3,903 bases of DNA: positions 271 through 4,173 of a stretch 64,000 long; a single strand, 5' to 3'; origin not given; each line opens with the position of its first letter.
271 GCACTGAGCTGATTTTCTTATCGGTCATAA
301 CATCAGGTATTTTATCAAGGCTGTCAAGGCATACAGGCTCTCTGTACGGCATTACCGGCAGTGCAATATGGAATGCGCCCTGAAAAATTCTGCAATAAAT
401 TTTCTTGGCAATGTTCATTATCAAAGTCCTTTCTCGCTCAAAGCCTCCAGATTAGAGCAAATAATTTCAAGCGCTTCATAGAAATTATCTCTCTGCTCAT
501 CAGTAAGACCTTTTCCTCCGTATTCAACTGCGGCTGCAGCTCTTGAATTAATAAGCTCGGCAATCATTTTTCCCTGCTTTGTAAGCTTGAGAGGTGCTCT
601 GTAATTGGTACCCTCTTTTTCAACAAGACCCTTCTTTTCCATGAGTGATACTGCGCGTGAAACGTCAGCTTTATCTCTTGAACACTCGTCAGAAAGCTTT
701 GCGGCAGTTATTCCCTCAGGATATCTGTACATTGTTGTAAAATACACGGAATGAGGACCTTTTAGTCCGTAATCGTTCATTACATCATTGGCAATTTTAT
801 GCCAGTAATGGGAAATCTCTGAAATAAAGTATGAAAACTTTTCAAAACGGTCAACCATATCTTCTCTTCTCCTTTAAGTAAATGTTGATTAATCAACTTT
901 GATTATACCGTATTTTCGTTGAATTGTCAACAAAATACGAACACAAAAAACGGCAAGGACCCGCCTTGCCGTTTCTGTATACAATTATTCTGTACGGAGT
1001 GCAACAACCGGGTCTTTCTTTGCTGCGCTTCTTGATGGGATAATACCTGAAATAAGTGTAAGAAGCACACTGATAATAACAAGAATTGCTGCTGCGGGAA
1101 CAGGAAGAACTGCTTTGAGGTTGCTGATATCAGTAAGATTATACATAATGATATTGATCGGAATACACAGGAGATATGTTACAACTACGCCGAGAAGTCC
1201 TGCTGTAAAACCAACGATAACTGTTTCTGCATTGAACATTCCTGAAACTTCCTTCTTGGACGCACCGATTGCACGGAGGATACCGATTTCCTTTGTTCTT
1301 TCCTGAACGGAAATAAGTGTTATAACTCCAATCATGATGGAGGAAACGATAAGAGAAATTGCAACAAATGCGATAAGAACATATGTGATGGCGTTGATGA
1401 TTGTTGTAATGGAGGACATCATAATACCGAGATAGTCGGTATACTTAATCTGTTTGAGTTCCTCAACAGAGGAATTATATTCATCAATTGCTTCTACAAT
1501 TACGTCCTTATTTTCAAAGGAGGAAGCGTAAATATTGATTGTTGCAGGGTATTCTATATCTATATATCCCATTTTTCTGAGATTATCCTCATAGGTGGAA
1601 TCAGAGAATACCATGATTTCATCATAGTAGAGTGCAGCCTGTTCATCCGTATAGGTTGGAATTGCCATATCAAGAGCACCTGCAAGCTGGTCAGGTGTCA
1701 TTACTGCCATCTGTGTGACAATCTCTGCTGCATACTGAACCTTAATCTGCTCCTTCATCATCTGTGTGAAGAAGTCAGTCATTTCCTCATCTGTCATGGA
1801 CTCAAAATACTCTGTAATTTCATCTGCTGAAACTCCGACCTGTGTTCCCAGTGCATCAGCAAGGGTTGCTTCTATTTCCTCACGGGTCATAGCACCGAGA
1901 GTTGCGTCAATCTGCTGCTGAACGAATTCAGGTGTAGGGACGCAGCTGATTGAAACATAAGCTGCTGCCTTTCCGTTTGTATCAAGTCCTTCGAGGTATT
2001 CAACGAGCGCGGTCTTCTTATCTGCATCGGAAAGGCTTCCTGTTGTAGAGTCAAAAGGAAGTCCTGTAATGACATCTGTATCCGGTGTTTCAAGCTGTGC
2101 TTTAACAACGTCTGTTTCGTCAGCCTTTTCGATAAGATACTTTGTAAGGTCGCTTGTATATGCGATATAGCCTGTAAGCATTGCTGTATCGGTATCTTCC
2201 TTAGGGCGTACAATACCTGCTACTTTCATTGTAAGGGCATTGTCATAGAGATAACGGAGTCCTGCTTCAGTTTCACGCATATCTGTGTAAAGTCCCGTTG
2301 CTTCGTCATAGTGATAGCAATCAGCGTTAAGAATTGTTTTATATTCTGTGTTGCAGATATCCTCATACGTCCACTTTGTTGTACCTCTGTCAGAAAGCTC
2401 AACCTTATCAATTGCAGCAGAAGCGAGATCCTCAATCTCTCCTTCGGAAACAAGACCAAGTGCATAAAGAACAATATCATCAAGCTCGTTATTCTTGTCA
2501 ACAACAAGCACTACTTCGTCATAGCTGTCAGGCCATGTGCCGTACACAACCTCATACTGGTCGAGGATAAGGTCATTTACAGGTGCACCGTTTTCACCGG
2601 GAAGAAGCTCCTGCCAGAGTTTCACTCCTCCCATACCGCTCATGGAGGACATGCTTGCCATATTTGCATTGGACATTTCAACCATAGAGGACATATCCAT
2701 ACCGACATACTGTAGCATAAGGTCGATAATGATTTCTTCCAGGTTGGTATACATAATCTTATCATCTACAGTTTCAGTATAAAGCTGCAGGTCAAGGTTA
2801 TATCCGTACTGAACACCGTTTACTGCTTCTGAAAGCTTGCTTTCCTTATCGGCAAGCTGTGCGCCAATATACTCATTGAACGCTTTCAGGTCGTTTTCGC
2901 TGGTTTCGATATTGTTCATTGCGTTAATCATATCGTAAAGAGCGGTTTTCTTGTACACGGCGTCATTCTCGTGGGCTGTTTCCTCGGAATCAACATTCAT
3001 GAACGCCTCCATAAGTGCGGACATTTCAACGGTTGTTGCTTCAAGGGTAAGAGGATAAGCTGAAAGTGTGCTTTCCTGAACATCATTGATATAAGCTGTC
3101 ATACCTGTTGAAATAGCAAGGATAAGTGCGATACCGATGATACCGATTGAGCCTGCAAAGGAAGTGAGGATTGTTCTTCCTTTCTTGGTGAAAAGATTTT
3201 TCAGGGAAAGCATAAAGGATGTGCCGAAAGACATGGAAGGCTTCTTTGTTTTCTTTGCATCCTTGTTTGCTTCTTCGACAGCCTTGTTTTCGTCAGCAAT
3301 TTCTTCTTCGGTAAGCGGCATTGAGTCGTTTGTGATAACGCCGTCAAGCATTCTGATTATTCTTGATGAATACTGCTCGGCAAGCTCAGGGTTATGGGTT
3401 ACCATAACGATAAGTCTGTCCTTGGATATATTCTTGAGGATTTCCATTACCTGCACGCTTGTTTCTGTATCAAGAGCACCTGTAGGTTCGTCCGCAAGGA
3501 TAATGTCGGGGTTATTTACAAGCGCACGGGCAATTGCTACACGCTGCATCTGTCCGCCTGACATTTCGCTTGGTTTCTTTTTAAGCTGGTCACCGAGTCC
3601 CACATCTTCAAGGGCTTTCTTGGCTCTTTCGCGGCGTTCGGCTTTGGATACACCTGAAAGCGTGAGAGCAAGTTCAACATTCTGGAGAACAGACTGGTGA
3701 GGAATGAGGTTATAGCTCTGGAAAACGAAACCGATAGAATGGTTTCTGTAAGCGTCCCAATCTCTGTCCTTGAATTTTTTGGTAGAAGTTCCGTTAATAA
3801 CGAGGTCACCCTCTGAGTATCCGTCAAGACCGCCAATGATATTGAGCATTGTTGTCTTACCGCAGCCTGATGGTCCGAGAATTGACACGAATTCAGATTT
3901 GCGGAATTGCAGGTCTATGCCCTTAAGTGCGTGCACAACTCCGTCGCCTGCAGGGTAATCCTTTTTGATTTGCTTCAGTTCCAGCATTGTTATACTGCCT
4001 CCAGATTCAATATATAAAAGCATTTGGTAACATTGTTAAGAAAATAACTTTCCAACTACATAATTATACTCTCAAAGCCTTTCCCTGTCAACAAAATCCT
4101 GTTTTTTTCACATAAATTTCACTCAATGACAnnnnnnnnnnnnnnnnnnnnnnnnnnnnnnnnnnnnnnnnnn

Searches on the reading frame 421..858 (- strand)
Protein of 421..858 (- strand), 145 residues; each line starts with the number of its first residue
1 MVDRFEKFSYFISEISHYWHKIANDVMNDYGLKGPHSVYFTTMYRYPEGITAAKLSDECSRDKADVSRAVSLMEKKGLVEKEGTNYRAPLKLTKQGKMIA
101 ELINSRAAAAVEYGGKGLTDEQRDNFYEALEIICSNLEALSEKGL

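Call 5: search_protein_families(library=pfam, proteins=[window:421-858:-], max_evalue=0.001)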
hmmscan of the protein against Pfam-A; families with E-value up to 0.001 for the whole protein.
window:421-858:- (145 aa): 3 families
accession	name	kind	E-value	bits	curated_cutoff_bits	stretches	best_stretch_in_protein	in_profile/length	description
PF12802.13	MarR_2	-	4.6e-07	30.3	27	1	30-82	1-53/61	MarR family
PF25213.1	HVO_A0261_N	-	0.00034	20.9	35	1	51-103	26-74/86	HVO_A0261 N-terminal domain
PF01978.25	TrmB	-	0.00042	20.5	25.6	1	47-86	20-59/68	Sugar-specific transcriptional regulator TrmB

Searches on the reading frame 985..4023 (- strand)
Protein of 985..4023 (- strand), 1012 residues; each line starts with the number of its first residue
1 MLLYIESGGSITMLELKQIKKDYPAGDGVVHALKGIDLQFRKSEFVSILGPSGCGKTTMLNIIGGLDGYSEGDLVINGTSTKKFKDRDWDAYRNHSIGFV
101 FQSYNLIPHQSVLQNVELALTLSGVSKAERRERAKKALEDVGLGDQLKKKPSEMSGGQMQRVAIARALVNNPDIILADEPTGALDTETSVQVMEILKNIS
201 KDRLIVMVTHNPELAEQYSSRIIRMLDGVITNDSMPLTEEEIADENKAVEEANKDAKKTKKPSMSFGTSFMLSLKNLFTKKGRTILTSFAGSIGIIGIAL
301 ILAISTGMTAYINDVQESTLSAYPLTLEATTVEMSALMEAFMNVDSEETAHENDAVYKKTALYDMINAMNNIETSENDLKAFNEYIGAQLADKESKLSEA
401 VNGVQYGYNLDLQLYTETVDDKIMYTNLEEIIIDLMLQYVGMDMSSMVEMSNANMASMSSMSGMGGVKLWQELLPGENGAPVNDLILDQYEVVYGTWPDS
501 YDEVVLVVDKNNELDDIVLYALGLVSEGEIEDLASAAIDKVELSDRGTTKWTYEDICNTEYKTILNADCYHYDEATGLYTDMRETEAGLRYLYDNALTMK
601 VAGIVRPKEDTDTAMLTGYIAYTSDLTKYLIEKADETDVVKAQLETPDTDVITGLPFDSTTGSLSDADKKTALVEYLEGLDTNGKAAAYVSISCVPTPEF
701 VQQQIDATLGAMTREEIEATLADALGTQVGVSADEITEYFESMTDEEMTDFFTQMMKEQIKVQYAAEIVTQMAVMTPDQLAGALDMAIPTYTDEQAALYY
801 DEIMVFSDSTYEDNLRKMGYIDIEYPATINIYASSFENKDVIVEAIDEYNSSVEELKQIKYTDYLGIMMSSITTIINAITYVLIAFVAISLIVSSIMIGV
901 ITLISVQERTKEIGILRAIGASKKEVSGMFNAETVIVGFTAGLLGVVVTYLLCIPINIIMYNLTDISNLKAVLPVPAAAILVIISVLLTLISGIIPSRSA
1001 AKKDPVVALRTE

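Call 5: search_protein_families(library=pfam, proteins=[window:985-4023:-], max_evalue=0.001)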
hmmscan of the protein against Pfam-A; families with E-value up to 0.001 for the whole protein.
window:985-4023:- (1012 aa): 4 families
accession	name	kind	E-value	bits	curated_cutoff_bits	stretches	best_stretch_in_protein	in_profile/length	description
PF00005.33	ABC_tran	-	6.1e-34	118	25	1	33-181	1-136/137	ABC transporter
PF02687.27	FtsX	-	3.9e-20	72.5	25.5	1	885-1005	2-120/120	FtsX-like permease C-terminal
PF02463.25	SMC_N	-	0.00023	21.1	40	0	42-223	23-209/220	RecF/RecN/SMC N terminal domain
PF03215.21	Rad17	-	0.00076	19.9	23.8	0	30-88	32-91/186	Rad17 P-loop domain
